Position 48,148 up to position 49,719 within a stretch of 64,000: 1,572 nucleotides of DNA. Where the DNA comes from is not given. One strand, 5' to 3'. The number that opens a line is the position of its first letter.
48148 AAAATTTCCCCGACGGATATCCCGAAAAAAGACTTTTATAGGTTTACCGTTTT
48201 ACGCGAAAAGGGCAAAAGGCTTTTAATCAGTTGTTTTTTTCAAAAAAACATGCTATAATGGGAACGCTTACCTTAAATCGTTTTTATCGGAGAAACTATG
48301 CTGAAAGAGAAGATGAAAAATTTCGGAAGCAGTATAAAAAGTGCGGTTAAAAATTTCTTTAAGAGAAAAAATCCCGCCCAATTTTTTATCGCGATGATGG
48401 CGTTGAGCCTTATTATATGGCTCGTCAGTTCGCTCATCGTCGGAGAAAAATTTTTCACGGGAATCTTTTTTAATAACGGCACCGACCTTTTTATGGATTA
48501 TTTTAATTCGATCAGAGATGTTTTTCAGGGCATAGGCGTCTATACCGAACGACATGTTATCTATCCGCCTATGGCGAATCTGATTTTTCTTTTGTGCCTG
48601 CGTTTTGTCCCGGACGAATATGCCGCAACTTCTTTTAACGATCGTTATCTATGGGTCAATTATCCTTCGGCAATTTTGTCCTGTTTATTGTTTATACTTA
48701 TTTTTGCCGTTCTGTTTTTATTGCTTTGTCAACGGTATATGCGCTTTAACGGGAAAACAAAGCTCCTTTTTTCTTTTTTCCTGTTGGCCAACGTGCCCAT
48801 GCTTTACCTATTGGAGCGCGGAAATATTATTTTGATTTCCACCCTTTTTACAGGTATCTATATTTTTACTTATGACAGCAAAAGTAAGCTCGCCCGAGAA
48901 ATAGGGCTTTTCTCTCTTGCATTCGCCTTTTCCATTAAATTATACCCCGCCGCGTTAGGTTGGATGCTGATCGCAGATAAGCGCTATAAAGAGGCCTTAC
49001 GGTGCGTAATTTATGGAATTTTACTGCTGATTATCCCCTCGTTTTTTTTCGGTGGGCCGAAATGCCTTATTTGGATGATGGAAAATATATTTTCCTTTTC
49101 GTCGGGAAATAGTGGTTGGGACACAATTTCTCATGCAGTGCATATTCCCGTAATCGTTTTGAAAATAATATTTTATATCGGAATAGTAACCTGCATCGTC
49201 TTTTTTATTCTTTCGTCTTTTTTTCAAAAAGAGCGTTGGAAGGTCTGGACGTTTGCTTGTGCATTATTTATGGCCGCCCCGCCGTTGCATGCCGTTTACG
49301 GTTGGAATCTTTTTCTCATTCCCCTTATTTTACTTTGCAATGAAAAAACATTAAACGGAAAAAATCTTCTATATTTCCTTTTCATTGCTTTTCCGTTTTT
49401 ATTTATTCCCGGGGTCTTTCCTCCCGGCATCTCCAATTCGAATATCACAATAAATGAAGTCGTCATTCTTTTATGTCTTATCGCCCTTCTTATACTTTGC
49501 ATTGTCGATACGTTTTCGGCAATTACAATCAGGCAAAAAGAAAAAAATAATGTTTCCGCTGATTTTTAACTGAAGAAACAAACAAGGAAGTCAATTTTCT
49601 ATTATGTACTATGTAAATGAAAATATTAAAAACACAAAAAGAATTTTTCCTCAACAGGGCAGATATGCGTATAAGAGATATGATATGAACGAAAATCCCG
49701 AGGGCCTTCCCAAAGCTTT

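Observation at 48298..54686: Low-GC glycan-decoration island predicted to make and transfer a CDP-activated amino-alcohol phosphate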

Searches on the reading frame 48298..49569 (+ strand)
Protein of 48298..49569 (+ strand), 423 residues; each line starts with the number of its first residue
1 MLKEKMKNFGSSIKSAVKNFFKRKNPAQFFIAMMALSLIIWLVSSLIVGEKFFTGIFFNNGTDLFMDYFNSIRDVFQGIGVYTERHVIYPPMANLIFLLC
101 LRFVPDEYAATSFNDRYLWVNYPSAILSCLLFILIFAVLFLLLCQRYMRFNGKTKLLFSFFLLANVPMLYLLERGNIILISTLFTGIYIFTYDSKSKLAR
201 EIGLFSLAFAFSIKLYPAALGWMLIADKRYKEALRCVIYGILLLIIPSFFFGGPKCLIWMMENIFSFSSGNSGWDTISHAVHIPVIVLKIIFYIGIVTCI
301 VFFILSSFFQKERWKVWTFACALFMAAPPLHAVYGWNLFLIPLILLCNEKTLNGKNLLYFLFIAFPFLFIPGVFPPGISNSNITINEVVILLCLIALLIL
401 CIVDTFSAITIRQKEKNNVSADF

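Call 5: search_protein_families(library=pfam, proteins=[window:48298-49569:+], max_evalue=0.01)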
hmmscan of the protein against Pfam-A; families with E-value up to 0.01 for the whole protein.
window:48298-49569:+ (423 aa): 1 family
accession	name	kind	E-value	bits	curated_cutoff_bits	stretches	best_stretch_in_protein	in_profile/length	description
PF09594.16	GT87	-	0.00011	22.5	25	1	88-325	2-232/237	Glycosyltransferase family 87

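Call 6: search_protein_families(library=ncbifam, proteins=[window:48298-49569:+], max_evalue=0.01)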
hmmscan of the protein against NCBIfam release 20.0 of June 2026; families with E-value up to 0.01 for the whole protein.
window:48298-49569:+ (423 aa): 0 families

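Call 88: search_protein_families(library=pfam, proteins=[window:48298-49569:+], max_evalue=1)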
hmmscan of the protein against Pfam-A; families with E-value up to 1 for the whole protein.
window:48298-49569:+ (423 aa): 2 families
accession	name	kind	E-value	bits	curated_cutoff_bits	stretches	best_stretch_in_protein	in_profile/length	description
PF09594.16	GT87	-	0.00011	22.5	25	1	88-325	2-232/237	Glycosyltransferase family 87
PF15192.11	TMEM213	-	0.69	10.6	27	1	332-352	47-67/79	TMEM213 family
